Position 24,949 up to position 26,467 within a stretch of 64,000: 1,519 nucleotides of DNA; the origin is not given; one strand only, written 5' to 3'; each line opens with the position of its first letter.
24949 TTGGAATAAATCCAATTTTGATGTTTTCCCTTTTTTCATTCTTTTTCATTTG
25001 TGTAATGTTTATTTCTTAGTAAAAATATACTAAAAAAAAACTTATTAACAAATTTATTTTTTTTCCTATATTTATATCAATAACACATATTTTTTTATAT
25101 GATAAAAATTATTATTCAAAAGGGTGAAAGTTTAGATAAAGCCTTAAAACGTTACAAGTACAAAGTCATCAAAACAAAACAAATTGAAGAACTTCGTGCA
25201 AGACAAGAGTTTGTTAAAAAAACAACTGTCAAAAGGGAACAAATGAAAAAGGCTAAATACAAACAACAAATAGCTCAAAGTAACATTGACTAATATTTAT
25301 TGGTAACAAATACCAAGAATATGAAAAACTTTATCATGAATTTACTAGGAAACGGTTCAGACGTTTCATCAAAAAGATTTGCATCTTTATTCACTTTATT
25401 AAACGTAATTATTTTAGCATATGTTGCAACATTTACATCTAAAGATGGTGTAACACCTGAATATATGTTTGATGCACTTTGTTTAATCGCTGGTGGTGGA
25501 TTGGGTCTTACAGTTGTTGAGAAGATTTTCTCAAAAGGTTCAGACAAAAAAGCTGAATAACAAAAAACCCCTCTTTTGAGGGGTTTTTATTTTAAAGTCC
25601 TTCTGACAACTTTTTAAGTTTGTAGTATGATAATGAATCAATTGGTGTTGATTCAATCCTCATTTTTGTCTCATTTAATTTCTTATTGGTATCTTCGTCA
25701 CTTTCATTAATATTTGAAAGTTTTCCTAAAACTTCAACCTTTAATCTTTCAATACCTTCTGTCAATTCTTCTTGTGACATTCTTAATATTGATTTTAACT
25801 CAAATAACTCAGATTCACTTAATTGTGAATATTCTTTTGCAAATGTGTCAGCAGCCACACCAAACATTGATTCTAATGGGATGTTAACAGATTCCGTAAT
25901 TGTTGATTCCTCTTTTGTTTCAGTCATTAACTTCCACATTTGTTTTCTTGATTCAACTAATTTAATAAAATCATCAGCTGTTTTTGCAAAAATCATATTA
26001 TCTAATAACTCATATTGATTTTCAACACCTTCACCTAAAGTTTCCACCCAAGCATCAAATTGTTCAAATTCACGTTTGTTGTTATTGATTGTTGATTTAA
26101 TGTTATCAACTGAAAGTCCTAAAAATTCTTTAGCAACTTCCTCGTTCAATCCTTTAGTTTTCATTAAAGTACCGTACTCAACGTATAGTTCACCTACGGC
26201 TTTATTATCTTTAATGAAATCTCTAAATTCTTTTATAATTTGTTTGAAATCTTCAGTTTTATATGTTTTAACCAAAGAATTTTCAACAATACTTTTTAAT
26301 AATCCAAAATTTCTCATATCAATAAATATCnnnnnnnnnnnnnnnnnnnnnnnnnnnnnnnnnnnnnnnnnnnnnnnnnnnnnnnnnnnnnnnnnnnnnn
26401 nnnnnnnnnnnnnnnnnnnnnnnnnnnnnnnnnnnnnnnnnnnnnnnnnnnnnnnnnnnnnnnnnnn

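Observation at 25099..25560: Ribosomal protein bS21 gene inside the capsid morphogenesis block, on the opposite strand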

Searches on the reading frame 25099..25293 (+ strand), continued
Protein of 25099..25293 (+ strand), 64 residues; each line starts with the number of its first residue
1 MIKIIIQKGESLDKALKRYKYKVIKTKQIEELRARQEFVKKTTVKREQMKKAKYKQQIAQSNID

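Call 24: search_solved_structures(query=window:25099-25290:+, max_evalue=1, show_alignments=4)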
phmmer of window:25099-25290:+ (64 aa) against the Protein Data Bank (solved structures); distinct sequences matched with E-value up to 1: 26.
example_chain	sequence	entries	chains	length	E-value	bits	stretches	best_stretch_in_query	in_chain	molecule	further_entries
7jil_z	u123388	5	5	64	1.3e-12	50.1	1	2-60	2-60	30S ribosomal protein S21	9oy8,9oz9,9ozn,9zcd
9i5v_9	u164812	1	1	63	7.2e-11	44.6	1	1-59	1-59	Small ribosomal subunit protein bS21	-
5myj_AU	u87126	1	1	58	8.8e-07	31.9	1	1-56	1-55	30S ribosomal protein S21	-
5nd8_u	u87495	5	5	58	1.9e-06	30.9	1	1-56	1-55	30S ribosomal protein S21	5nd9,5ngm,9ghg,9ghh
7qv1_b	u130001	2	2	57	2e-06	30.9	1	1-56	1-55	30S ribosomal protein S21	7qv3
6fxc_Au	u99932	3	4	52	7.8e-06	29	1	5-54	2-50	30S ribosomal protein S21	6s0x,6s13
9h90_u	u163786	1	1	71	0.00056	23.2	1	5-56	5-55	30S ribosomal protein S21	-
8fmw_U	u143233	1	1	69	0.00097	22.5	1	1-56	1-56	30S ribosomal protein S21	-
28nt_u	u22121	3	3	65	0.0012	22.2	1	4-56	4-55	Small ribosomal subunit protein bS21B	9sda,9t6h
10fz_U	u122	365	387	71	0.0017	21.7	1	4-57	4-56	Small ribosomal subunit protein bS21 | 30S ribosomal protein S21 | 30S ribosomal protein S2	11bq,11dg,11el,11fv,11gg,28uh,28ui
4ybb_AU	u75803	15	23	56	0.0022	21.4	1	5-55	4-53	30S ribosomal protein S21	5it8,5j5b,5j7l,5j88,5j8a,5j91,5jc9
9hig_U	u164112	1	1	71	0.0024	21.2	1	4-59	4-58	Small ribosomal subunit protein bS21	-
3j9z_SU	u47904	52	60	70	0.0028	21.1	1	5-57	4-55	30S ribosomal protein S21 | Small ribosomal subunit protein bS21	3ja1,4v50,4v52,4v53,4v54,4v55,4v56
6i7v_AU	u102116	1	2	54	0.003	21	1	6-55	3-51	30S ribosomal protein S21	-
23wi_u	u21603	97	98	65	0.0031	20.9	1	6-57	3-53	Small ribosomal subunit protein bS21 | 30S ribosomal protein S21 | Ribosomal protein S21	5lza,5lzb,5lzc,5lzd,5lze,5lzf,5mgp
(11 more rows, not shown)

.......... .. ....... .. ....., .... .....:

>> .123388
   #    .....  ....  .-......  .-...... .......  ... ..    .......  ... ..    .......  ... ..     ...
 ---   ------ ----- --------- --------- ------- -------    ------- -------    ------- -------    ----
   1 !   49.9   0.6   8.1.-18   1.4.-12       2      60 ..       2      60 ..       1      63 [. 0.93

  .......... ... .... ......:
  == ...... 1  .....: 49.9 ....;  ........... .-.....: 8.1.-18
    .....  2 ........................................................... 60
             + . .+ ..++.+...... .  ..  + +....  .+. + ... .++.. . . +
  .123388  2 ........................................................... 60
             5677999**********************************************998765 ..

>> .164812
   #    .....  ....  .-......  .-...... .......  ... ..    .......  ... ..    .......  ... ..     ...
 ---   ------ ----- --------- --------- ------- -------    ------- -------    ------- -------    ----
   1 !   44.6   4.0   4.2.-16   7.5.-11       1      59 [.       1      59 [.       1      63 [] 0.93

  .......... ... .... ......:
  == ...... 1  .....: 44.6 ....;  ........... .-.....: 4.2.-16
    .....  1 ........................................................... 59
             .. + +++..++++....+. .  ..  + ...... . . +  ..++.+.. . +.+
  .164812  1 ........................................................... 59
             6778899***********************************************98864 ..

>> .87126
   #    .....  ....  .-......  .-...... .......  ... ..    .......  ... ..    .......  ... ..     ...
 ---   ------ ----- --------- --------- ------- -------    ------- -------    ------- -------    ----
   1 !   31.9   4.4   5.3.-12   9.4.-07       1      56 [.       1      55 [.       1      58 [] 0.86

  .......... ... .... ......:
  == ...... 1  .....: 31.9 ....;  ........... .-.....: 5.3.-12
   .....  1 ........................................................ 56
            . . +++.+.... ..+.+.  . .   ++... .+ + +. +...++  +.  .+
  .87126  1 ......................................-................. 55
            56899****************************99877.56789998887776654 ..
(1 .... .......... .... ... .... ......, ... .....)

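Call 30: find_related_loci(query=A1, collection=viral_contigs, flank=4000)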
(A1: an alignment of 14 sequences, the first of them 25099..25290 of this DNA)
Query A1 (64 aa) in viral_contigs; peptide patterns used: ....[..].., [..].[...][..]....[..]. (x = any residue, [..] = any of these).
329 stretches matched a pattern; 206 encode a relative of the query (tblastn E <= 1e-3); the best 80 are kept; 80 distinct loci.
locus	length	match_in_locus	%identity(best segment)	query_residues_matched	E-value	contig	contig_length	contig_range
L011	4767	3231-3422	89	1-64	2e-32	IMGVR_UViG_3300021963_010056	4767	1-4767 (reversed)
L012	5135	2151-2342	88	1-64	7e-32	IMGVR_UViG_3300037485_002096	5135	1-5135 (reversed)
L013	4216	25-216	89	1-64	1e-31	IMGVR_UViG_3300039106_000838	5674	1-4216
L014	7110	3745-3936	88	1-64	1e-30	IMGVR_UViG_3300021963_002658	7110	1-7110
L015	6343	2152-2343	84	1-64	3e-30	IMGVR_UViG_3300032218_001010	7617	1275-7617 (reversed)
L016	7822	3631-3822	84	1-64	3e-30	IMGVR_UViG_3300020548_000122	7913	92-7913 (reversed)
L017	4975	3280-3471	84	1-64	3e-30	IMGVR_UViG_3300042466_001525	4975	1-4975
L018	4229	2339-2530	86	1-64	3e-30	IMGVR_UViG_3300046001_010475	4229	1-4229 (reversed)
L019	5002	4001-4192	86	1-64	3e-30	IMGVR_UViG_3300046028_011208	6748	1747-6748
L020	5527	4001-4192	84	1-64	3e-30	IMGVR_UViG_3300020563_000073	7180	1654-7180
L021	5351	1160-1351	84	1-64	3e-30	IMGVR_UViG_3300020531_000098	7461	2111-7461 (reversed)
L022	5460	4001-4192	84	1-64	3e-30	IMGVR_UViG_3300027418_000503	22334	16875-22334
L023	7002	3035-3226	83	1-64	7e-30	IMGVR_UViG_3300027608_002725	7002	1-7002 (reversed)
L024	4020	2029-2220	83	1-64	5e-30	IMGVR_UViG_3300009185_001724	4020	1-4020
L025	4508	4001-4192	86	1-64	4e-30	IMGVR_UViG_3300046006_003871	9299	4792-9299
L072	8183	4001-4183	66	1-62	2e-17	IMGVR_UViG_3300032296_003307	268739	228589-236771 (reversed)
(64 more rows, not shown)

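Call 56: find_encoding_contigs(protein=P0001, flank=10000, max_places=3)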
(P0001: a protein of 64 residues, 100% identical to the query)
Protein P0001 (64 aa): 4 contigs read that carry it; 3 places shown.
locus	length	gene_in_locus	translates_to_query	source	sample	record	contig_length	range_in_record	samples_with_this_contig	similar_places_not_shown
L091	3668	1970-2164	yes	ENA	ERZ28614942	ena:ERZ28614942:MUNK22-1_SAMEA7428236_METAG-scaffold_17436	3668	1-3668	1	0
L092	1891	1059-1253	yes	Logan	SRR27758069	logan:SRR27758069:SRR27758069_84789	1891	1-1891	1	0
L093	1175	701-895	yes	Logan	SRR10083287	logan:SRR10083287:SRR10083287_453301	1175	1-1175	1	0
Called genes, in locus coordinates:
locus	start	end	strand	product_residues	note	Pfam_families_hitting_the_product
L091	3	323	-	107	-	?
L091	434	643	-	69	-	PF14902:DUF4494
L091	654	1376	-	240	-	PF03420:Peptidase_S77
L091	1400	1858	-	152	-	-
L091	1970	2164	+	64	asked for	PF01165:Ribosomal_S21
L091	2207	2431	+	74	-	-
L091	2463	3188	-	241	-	-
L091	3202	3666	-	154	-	?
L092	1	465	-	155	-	?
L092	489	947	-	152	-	-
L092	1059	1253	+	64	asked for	PF01165:Ribosomal_S21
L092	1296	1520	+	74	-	-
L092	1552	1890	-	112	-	?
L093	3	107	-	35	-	?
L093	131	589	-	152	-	-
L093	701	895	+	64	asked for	PF01165:Ribosomal_S21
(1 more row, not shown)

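Call 68: predict_structure(alignment_id=A1)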
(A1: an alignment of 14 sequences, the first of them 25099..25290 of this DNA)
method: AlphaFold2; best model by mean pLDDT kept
length: 64 residues; sequences in the alignment: 14
mean_pLDDT: 84.1   pTM: 0.43
mean pLDDT of the five models: 84.1, 82.4, 82.3, 80.7, 79.0
residues with pLDDT >= 90: 17; 70-90: 43; 50-70: 4; < 50: 0
segments of 3 or more residues with pLDDT < 50: none
pLDDT, mean of each block of 10 residues (from residue 1): 80 85 75 86 92 90 75
secondary structure, 60 per line:
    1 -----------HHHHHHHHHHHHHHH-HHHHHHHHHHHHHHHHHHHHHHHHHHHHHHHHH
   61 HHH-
elements in order: H12-26 H28-63

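Call 70: fold_search(model_id=the predicted structure, library=pdb)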
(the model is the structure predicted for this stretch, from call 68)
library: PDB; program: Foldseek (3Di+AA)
matches with E <= 10: 13; with E <= 0.001: 0
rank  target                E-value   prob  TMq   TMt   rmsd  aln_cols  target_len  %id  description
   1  8fmw_U                2.1e-01  0.60  0.45  0.42  11.9        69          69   28  The structure of a hibernating ribosome in the Lyme disease pathogen (released 2023-11-08)
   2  4ybb_AU               1.0e+00  0.51  0.43  0.48   2.2        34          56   32  High-resolution structure of the Escherichia coli ribosome (released 2015-03-18)
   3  8g7q_u                1.0e+00  0.47  0.43  0.47   2.2        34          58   32  Structure of the Escherichia coli 70S ribosome in complex with EF-Tu and Ile-tRNAIle(LAU) bound to the near-cognate AU (released 2024-03-06)
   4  8rd8_NV               1.3e+00  0.44  0.43  0.48   2.4        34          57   24  Cryo-EM structure of P. urativorans 70S ribosome in complex with hibernation factors Balon and RaiA (structure 1). (released 2024-02-21)
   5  9tvu_u                1.7e+00  0.18  0.41  0.30  11.1        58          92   31  Structure of the Chlamydomonas reinhardtii chlororibosome (released 2026-02-18)
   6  9fco_U                2.2e+00  0.33  0.45  0.45   2.2        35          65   31  Structure of E. coli 30S-IF1-IF3-mRNA-Kasugamycin complex (released 2025-03-19)
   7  5myj_AU               2.2e+00  0.18  0.40  0.44   3.3        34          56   47  Structure of 70S ribosome from Lactococcus lactis (released 2017-10-11)
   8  8ekc_u                2.4e+00  0.28  0.43  0.49   2.2        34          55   32  Escherichia coli 70S ribosome bound to thermorubin, deacylated P-site tRNAfMet and aminoacylated A-site Phe-tRNA (released 2022-12-07)
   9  7boi_U                2.6e+00  0.14  0.41  0.40   9.2        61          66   26  Bacterial 30S ribosomal subunit assembly complex state F (multibody refinement for body domain of 30S ribosome) (released 2021-07-07)
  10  5mmj_u                4.0e+00  0.20  0.44  0.44   2.5        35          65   20  Structure of the small subunit of the chloroplast ribosome (released 2017-01-11)
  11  6ypu_v                4.3e+00  0.09  0.41  0.43   9.0        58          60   26  Acinetobacter baumannii ribosome-amikacin complex - 30S subunit body (released 2020-09-16)
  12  7dhg_B                6.5e+00  0.08  0.32  0.49   3.0        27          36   22  Crystal structure of SARS-CoV-2 Orf9b complex with human TOM70 (released 2021-05-12)
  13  7kdt_B                6.5e+00  0.08  0.33  0.48   2.0        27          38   22  Human Tom70 in complex with SARS CoV2 Orf9b (released 2020-10-21)

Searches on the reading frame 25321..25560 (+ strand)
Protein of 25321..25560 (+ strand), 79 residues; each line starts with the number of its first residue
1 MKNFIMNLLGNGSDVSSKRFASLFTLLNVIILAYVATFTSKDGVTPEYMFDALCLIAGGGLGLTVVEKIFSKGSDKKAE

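Call 6: search_protein_families(library=pfam, proteins=[window:25321-25560:+], max_evalue=0.1)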
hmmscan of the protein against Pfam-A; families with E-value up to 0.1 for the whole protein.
window:25321-25560:+ (79 aa): 0 families

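Call 7: search_protein_families(library=ncbifam, proteins=[window:25321-25560:+], max_evalue=1)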
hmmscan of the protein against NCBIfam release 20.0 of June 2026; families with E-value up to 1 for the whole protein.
window:25321-25560:+ (79 aa): 2 families
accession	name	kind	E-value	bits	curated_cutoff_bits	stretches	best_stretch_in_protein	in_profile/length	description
NF050091.1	ArAmAcExpYddG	equivalog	0.01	15.4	300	1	18-66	3-51/285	aromatic amino acid exporter YddG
NF006101.0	PRK08255.1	equivalog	0.16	10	1078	1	24-69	408-453/768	bifunctional salicylyl-CoA 5-hydroxylase/oxidoreductase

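Call 8: search_protein_families(library=phrogs, proteins=[window:25321-25560:+], max_evalue=0.01)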
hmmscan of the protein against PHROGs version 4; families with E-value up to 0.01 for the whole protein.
window:25321-25560:+ (79 aa): 0 families

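Call 51: search_protein_families(library=phrogs, proteins=[window:25321-25560:+], max_evalue=5)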
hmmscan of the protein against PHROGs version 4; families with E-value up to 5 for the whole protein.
window:25321-25560:+ (79 aa): 0 families

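Call 52: search_protein_families(library=pfam, proteins=[window:25321-25560:+], max_evalue=5)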
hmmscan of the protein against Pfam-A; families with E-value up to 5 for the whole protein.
window:25321-25560:+ (79 aa): 1 family
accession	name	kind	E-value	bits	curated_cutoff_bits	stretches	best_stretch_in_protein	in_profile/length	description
PF01252.23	Peptidase_A8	-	0.1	13.2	25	1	21-62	54-95/142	Signal peptidase (SPase) II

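Call 79: find_homologous_proteins(query=A2, max_evalue=0.001)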
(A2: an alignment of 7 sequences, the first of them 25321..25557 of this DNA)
Query A2 (7 sequences) (79 aa, profile of the alignment): 3035 proteins with E <= 0.001 among 4590 candidates; the best 120 are listed.
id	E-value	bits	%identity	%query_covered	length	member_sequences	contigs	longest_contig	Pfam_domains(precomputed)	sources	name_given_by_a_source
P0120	1.8e-34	135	58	100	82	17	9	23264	-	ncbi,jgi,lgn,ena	-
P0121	3.4e-33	131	92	100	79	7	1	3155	-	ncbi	-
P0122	4.2e-33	131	97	100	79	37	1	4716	-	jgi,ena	jgi:hypothetical protein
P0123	4.7e-33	131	91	100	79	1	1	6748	-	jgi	jgi:hypothetical protein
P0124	7.6e-33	130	91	100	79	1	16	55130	-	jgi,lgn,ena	jgi:hypothetical protein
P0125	7.8e-33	130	59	100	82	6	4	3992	-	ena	-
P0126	1.1e-32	130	90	100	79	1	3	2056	-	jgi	-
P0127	2.6e-32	128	95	100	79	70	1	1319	-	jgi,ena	jgi:hypothetical protein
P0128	2.7e-32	128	91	100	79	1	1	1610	-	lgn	-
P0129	7.4e-32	127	91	100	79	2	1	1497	-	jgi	jgi:hypothetical protein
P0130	1.7e-31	126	91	100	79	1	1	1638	-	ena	-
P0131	2.6e-31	125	90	100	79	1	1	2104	-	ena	-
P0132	1.0e-30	123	57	91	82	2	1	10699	-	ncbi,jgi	jgi:hypothetical protein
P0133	2.7e-29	119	91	94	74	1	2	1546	-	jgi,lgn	-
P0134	3.7e-29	118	91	94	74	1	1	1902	-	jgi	-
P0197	3.4e-24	102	67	95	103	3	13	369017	-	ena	-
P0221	1.4e-23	100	71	97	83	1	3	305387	-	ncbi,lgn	-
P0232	2.3e-23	100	63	100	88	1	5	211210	-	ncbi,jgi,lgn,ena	jgi:hypothetical protein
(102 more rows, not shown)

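Call 80: find_encoding_contigs(protein=P0221, flank=4000, max_places=2)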
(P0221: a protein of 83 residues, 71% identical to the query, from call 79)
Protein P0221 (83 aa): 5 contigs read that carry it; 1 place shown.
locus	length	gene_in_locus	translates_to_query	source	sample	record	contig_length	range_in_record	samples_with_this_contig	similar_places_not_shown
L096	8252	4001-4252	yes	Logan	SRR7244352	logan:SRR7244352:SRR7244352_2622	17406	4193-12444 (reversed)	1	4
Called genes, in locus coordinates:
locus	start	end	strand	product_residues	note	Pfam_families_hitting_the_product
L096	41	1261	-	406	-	-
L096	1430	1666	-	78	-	PF14902:DUF4494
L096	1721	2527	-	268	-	PF03420:Peptidase_S77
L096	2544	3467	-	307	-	PF05673:DUF815 (weak), PF00004:AAA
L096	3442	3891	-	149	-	-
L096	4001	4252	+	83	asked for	-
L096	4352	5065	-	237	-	-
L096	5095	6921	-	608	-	PF07230:Portal_T4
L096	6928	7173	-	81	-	-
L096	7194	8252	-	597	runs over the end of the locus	PF03237:Terminase_6N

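Call 81: find_encoding_contigs(protein=P0232, flank=4000, max_places=2)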
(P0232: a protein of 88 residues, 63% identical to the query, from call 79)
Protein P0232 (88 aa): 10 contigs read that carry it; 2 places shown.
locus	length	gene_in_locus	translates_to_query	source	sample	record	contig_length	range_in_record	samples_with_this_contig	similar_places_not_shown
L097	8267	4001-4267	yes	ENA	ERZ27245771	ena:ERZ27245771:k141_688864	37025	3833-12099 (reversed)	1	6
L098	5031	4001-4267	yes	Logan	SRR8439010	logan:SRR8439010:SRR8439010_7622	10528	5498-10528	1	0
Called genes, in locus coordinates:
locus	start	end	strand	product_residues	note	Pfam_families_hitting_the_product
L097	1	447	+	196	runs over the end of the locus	-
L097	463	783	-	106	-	-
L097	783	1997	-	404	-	-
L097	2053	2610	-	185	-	-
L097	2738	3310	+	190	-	PF13521:AAA_28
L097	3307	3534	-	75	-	-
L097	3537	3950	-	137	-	-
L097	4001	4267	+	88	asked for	-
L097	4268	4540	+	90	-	-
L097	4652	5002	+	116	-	-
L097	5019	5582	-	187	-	-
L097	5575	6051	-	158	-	-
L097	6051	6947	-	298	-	PF07068:Gp23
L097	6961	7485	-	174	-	PF15891:Nuc_deoxyri_tr2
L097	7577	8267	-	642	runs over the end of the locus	PF01145:Band_7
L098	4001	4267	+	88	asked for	-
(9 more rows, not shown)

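Call 82: find_encoding_contigs(protein=P0197, flank=4000, max_places=2)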
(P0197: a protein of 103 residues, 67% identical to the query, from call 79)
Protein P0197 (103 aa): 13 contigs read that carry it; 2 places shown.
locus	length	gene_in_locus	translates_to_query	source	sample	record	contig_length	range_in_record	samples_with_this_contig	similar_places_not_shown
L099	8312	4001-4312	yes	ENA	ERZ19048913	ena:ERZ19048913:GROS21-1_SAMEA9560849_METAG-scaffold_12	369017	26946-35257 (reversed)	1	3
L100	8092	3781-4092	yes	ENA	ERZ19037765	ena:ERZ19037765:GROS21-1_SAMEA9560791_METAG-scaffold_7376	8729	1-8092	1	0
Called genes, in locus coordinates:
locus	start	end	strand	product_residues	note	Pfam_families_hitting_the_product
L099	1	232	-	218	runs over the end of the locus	-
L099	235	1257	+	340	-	PF00226:DnaJ, PF01556:DnaJ_C, PF00684:DnaJ_CXXCXGXG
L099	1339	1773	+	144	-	-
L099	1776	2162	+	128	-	-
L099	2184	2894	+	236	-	PF00574:CLP_protease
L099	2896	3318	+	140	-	-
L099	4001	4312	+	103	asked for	-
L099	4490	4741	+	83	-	-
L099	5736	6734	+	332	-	PF05265:DUF723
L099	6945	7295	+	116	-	PF00472:RF-1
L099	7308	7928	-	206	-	-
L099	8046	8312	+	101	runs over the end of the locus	-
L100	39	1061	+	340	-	PF00226:DnaJ, PF01556:DnaJ_C, PF00684:DnaJ_CXXCXGXG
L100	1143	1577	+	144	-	-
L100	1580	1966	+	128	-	-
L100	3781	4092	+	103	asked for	-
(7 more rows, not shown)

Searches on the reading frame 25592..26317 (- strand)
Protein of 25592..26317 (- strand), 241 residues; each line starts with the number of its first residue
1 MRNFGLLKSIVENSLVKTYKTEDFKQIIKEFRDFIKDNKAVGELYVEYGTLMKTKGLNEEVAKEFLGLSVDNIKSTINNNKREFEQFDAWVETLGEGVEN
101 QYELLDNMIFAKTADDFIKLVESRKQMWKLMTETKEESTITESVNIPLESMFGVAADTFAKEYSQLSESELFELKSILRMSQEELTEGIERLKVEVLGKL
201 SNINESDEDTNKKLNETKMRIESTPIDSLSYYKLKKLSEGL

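Call 6: search_protein_families(library=pfam, proteins=[window:25592-26317:-], max_evalue=0.1)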
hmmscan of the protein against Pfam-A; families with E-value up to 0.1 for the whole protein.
window:25592-26317:- (241 aa): 1 family
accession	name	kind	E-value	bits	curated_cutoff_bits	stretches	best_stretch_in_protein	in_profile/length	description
PF14712.11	Snapin_Pallidin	-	0.0084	17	29.6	0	178-223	25-73/89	Snapin/Pallidin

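Call 8: search_protein_families(library=phrogs, proteins=[window:25592-26317:-], max_evalue=0.01)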
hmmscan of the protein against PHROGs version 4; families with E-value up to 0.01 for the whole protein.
window:25592-26317:- (241 aa): 0 families

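Call 51: search_protein_families(library=phrogs, proteins=[window:25592-26317:-], max_evalue=5)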
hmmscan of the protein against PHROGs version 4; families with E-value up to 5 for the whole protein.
window:25592-26317:- (241 aa): 4 families
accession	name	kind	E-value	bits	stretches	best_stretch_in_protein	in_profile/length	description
phrog_10382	-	unknown function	0.039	15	1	152-209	19-76/94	-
phrog_38429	-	unknown function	0.04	15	1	28-52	5-26/37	-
phrog_33087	-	unknown function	0.088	14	1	82-108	19-45/53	-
phrog_21874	-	unknown function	0.16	13.3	1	95-133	20-61/63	-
